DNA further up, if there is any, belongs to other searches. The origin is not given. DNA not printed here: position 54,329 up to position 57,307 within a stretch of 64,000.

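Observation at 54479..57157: Single-gene low-GC island (~45% GC in a ~70% GC genome) encoding an 892-aa secreted protein with a Bacteroidota-style signal peptide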

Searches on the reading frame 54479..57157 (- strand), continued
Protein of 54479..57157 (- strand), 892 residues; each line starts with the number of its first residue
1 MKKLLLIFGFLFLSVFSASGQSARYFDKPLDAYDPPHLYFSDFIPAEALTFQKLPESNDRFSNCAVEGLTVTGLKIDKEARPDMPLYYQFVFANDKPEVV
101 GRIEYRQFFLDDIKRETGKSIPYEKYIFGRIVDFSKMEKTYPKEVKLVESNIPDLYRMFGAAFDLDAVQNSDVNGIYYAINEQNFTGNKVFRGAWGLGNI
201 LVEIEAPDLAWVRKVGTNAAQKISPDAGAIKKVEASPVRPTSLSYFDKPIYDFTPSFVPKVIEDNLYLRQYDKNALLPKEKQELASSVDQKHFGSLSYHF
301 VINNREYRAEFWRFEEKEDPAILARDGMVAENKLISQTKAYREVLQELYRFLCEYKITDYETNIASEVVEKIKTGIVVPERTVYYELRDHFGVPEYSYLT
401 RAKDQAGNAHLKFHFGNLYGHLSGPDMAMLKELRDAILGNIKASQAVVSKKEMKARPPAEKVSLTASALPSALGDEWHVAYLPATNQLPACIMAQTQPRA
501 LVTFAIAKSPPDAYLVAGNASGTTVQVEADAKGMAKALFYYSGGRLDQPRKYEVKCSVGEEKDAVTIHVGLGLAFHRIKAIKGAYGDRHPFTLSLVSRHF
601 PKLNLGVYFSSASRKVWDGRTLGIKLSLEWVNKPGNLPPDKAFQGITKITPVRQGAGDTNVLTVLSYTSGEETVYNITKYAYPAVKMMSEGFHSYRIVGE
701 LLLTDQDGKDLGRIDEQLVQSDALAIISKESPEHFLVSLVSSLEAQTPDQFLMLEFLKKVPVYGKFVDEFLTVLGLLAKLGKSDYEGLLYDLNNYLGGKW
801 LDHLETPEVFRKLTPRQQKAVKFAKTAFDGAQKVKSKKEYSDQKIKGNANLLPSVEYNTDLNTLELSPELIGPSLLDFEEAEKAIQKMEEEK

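Call 51: list_cluster_members(proteins=[P0002, P0003, P0004, P0005, P0006, P0007, P0008, P0009, P0010, P0011])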
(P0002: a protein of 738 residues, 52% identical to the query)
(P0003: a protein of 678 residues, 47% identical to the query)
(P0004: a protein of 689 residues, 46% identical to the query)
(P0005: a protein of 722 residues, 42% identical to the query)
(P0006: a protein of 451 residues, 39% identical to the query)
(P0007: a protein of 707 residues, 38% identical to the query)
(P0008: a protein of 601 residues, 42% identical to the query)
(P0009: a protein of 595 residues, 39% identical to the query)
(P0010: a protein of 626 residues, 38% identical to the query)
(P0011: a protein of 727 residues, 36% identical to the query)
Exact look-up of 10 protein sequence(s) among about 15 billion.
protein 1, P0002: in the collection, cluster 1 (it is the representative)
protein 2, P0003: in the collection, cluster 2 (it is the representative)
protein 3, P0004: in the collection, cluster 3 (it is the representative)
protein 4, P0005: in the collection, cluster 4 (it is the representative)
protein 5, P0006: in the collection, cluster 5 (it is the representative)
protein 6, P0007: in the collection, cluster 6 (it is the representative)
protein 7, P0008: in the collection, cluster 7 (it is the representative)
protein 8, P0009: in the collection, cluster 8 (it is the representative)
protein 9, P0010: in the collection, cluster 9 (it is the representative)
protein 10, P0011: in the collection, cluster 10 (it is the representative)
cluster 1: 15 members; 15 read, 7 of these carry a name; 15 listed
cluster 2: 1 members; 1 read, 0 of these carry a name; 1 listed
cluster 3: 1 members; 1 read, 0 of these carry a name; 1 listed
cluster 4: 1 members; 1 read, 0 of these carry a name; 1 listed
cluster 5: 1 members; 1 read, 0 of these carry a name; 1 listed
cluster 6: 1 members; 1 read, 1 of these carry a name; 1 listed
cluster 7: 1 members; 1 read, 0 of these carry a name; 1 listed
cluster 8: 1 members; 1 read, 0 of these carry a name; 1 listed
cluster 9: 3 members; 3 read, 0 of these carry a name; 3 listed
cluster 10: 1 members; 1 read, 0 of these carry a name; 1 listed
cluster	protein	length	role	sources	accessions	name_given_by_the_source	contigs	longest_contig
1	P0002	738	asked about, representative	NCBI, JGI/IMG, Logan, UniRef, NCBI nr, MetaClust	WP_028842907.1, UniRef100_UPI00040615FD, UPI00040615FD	hypothetical protein [Thermodesulfovibrio yellowstonii] | hypothetical protein n=1 Tax=Thermodesulfovibrio yellowstonii TaxID=28262 ... | hypothetical protein [Thermodesulfovibrio islandicus]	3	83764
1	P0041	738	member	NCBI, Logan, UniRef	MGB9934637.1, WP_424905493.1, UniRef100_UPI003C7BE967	hypothetical protein [Thermodesulfovibrio yellowstonii] | hypothetical protein n=1 Tax=Thermodesulfovibrio yellowstonii TaxID=28262 ...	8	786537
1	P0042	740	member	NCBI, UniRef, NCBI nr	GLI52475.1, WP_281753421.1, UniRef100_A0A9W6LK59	hypothetical protein [Thermodesulfovibrio yellowstonii] | Uncharacterized protein n=1 Tax=Thermodesulfovibrio yellowstonii TaxID=28262 ... | hypothetical protein [Thermodesulfovibrio islandicus]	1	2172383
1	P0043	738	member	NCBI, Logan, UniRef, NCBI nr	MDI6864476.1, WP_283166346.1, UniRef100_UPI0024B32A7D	hypothetical protein [Thermodesulfovibrio yellowstonii] | hypothetical protein n=1 Tax=Thermodesulfovibrio yellowstonii TaxID=28262 ...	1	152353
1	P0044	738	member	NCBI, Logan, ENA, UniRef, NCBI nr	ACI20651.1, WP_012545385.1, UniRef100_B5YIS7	hypothetical protein [Thermodesulfovibrio yellowstonii] | Uncharacterized protein n=1 Tax=Thermodesulfovibrio yellowstonii (strain ATCC 51303 / DSM ...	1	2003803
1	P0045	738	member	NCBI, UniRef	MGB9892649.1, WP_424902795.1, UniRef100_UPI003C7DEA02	hypothetical protein [Thermodesulfovibrio yellowstonii] | hypothetical protein n=1 Tax=Thermodesulfovibrio yellowstonii TaxID=28262 ...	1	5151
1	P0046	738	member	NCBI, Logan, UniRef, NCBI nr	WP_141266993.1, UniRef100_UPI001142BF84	hypothetical protein [Thermodesulfovibrio sp. Kuro-1] | hypothetical protein n=1 Tax=Thermodesulfovibrio sp. Kuro-1 TaxID=2580394 ...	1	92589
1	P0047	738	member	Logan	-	-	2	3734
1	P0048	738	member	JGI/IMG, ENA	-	-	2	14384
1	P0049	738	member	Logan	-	-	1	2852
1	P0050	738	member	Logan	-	-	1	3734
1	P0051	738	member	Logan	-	-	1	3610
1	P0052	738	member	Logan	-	-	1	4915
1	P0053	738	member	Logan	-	-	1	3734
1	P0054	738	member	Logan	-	-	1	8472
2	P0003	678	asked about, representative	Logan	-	-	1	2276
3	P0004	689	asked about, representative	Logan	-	-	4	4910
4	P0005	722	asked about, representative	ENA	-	-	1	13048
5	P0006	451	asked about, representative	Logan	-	-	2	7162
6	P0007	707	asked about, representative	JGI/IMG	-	hypothetical protein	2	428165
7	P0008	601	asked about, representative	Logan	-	-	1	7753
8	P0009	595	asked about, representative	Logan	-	-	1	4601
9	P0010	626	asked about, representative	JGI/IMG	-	-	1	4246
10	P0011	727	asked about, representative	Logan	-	-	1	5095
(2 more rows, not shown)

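Call 52: find_encoding_contigs(protein=P0006, flank=6000, max_places=3)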
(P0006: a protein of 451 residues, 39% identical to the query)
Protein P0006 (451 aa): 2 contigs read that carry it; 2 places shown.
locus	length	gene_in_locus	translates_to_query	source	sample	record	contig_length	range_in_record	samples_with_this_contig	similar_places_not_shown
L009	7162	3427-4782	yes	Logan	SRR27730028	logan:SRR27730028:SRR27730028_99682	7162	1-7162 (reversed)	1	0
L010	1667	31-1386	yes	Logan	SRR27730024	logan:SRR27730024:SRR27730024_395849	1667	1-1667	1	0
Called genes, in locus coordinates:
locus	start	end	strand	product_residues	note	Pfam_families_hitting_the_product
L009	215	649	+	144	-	PF13279:4HBT_2, PF03061:4HBT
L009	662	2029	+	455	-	PF01520:Amidase_3 (faint)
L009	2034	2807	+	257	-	-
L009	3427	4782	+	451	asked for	-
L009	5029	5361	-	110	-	-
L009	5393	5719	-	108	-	PF04316:FlgM (faint)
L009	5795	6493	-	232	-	PF00590:TP_methylase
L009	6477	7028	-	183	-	PF28309:LIC11073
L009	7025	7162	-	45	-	?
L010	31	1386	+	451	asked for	-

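Call 54: find_encoding_contigs(protein=P0044, flank=8000, max_places=2)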
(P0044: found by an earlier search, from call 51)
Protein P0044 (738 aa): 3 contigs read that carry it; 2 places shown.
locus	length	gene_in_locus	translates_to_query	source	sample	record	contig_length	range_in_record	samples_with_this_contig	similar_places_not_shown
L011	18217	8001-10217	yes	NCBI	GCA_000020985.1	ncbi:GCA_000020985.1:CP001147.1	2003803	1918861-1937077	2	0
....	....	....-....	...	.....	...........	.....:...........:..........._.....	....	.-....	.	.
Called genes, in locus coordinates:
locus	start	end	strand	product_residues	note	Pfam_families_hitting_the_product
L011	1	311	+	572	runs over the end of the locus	PF05157:MshEN, PF00437:T2SSE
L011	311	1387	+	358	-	PF01590:GAF, PF13185:GAF_2, PF13492:GAF_3, PF13487:HD_5, PF01966:HD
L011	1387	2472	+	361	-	PF13185:GAF_2, PF01590:GAF, PF13492:GAF_3, PF13487:HD_5, PF01966:HD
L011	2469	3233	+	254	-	PF23023:Anti-Pycsar_Apyc1, PF00753:Lactamase_B (weak), PF02112:PDEase_II, PF12706:Lactamase_B_2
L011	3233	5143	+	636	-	PF05226:CHASE2, PF00211:Guanylate_cyc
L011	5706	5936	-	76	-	-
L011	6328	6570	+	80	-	-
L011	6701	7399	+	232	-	-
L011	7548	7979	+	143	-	-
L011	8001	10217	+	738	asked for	-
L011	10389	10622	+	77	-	-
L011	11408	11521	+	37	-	-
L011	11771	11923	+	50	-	-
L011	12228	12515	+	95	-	-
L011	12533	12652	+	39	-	-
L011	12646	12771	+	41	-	-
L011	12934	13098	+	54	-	-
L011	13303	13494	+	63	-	-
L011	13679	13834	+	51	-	-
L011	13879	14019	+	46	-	-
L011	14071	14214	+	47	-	-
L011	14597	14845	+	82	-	-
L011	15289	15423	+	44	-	-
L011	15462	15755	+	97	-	-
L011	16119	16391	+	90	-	-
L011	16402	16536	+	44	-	-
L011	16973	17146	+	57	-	-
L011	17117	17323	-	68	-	-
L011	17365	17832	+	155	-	-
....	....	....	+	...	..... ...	-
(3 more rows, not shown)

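Call 55: find_encoding_contigs(protein=P0007, flank=8000, max_places=2)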
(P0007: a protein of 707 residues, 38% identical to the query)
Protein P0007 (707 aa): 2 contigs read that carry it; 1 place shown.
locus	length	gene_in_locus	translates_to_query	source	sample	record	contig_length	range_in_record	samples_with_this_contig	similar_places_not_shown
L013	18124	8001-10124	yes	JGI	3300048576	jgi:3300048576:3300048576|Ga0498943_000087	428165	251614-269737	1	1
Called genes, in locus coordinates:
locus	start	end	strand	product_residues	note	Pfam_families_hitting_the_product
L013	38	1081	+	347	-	PF12849:PBP_like_2, PF01547:SBP_bac_1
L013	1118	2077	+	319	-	PF00528:BPD_transp_1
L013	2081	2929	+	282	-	PF00528:BPD_transp_1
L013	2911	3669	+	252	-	PF02463:SMC_N (faint), PF00005:ABC_tran, PF13401:AAA_22 (faint), PF13304:AAA_21 (weak)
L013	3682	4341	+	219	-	PF01895:PhoU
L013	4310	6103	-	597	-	PF09586:YfhO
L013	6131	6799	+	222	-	-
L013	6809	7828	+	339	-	PF13191:AAA_16 (faint), PF13401:AAA_22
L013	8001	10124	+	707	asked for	-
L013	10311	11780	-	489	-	PF05362:Lon_C (weak), PF13541:ChlI, PF00158:Sigma54_activat (faint), PF00493:MCM (faint), PF01078:Mg_chelatase, PF07728:AAA_5, PF13335:Mg_chelatase_C (weak)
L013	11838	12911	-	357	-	PF00483:NTP_transferase, PF12804:NTP_transf_3 (weak), PF22640:ManC_GMP_beta-helix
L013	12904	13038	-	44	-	-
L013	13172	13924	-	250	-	PF02146:SIR2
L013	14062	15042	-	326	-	PF03576:Peptidase_S58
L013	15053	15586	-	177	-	PF00731:AIRC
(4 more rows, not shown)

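Call 77: search_protein_families(library=phrogs, proteins=[window:54479-57157:-, P0002, P0006, L001:2261-2692:+], max_evalue=0.01)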
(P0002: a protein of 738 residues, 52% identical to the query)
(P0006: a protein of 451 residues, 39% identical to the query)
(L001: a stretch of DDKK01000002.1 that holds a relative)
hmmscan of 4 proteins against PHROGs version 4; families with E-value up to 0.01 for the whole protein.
window:54479-57157:- (892 aa): 0 families

P0002 (738 aa): 0 families

P0006 (451 aa): 1 family
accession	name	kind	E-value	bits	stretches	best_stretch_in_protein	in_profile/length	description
phrog_8749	-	unknown function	0.0041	18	0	208-244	55-91/134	-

L001:2261-2692:+ (143 aa): 0 families

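Call 93: search_protein_families(library=pfam, proteins=[L007:7818-9293:+, L007:11529-12110:+, L007:12135-13652:+, L007:6138-7304:-, L008:8532-9281:-, L008:11469-12374:-, L005:11968-13209:+, L005:7689-8495:+, L011:6701-7399:+, L004:8165-9475:-], max_evalue=0.001)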
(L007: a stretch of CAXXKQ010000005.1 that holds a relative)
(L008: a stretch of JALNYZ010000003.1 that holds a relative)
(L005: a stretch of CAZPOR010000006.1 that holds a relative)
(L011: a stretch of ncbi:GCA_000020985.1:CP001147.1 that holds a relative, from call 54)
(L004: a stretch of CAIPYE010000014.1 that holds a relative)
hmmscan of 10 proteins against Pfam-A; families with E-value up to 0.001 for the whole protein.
L007:7818-9293:+ (491 aa): 6 families
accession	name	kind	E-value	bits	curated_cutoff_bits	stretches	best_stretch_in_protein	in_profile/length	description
PF01406.26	tRNA-synt_1e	-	4.4e-103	345.2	27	1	18-337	2-299/301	tRNA synthetases class I (C) catalytic domain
PF09334.17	tRNA-synt_1g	-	1.3e-09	37.8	20.1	1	35-122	10-87/391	tRNA synthetases class I (M)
PF09190.17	DALR_2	-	4.8e-09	37.1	22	1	372-427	3-55/57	DALR domain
PF00133.28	tRNA-synt_1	-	1.7e-07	30.8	22.7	0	238-328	329-412/414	tRNA synthetases class I (I, L, M and V)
PF23493.1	CysS_C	-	4.1e-05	24.1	23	1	448-487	11-50/51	Cysteinyl-tRNA ligase anticodon binding domain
PF01921.24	tRNA-synt_1f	-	0.00033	20.1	27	0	31-73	28-70/360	tRNA synthetases class I (K)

L007:11529-12110:+ (193 aa): 5 families
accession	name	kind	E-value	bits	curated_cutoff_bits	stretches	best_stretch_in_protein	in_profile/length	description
PF03264.19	Cytochrom_NNT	-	6.1e-13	49.3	24.1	1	14-163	7-171/174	NapC/NirT cytochrome c family, N-terminal region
PF09699.15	Paired_CXXCH_1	-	8e-06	25.9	20.6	0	120-158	6-38/41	Doubled CXXCH motif (Paired_CXXCH_1)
PF14522.11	Cytochrome_C7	-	1.4e-05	25.2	24.8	1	110-161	3-53/67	Cytochrome c7 and related cytochrome c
PF22678.1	Cytochrom_c_NrfB-like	-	0.00035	21.4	27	1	41-81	29-70/89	Cytochrome c-type protein NrfB-like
PF14537.11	Cytochrom_c3_2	-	0.00048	21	25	0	116-158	22-66/79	Cytochrome c3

L007:12135-13652:+ (505 aa): 2 families
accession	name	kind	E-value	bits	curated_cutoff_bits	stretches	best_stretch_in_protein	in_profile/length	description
PF02335.20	Cytochrom_C552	-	2.1e-182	607.4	24.1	1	61-494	3-436/438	Cytochrome c552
PF14522.11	Cytochrome_C7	-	4.6e-07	30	24.8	1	296-348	6-56/67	Cytochrome c7 and related cytochrome c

L007:6138-7304:- (388 aa): 1 family
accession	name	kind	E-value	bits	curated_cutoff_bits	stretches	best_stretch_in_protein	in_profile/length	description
PF01837.22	HcyBio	-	5.3e-149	496.3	26.2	1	19-363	1-349/349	Homocysteine biosynthesis enzyme, sulfur-incorporation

L008:8532-9281:- (249 aa): 1 family
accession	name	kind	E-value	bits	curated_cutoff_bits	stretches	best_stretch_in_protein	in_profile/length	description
PF01048.26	PNP_UDP_1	-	1.3e-50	172.5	25.1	1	4-246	1-232/233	Phosphorylase superfamily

L008:11469-12374:- (301 aa): 1 family
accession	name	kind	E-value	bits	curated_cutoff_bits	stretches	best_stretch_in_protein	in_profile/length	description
PF00950.22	ABC-3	-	1.3e-69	235.1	20.1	1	32-284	2-254/258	ABC 3 transport family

L005:11968-13209:+ (413 aa): 2 families
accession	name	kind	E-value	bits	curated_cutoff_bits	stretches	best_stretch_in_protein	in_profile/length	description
PF07690.21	MFS_1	-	1.3e-24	87.2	33.4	1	21-350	2-333/347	Major Facilitator Superfamily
PF00083.30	Sugar_tr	-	7.8e-10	38.7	22.3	1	58-201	50-203/452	Sugar (and other) transporter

L005:7689-8495:+ (268 aa): 0 families

L011:6701-7399:+ (232 aa): 0 families

L004:8165-9475:- (436 aa): 1 family
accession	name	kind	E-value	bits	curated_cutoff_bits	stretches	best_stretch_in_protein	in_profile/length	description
PF01207.24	Dus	-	6.5e-51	173.7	20.4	1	133-384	1-252/311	Dihydrouridine synthase (Dus)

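Call 95: search_dna_similar(query=window:54479-57157:-, collection=plasmids, mode=protein, max_evalue=0.001, max_rows=10)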
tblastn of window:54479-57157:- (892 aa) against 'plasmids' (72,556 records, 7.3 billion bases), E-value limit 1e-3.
No match.

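Call 96: search_dna_similar(query=window:54479-57157:-, collection=phages, mode=protein, max_evalue=0.001, max_rows=10)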
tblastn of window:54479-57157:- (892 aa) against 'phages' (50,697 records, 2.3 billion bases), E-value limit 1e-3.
No match.
